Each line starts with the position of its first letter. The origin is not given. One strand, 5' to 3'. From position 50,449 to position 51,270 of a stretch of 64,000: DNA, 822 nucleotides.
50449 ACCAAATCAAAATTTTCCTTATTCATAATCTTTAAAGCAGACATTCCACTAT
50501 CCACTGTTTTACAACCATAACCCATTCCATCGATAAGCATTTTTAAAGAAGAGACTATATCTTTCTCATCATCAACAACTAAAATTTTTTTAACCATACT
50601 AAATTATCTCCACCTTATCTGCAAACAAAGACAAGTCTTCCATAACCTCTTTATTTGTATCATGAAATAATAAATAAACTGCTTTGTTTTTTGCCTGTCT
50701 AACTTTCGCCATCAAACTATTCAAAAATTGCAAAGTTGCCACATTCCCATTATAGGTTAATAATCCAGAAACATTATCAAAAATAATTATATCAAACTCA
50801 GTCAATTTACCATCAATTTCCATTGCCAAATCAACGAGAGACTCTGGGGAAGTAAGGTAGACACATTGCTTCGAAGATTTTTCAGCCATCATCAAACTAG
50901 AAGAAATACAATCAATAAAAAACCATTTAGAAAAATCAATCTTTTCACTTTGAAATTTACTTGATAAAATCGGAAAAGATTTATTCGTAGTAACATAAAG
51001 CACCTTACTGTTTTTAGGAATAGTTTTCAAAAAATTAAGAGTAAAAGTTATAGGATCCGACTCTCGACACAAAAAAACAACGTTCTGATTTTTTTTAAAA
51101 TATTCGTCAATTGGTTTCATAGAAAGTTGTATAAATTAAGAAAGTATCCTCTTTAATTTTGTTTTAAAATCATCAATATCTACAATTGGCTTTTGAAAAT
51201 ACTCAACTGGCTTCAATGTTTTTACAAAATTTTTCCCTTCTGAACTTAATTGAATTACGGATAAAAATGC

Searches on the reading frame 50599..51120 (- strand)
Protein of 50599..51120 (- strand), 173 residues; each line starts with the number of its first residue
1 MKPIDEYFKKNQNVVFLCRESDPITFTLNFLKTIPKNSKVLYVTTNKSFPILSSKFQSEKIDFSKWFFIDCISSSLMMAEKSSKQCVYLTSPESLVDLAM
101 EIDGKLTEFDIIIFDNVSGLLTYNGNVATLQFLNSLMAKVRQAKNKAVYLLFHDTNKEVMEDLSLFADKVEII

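Call 62: search_protein_families(library=pfam, proteins=[window:50599-51120:-], max_evalue=0.01)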
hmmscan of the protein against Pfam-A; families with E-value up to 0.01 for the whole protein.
window:50599-51120:- (173 aa): 4 families
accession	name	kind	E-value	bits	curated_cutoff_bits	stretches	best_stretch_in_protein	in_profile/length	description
PF24336.1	DUF7504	-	4.6e-07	30.9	27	1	35-168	27-174/179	Family of unknown function (DUF7504)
PF23365.1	DUF7090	-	0.0026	17.9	27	1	29-166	36-172/192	Family of unknown function (DUF7090)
PF05763.18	DUF835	-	0.0059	16.8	33.1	0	89-152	55-118/136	Protein of unknown function (DUF835)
PF07088.17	GvpD_P-loop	-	0.0077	16.6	24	1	24-120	24-118/189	GvpD gas vesicle protein, P-loop domain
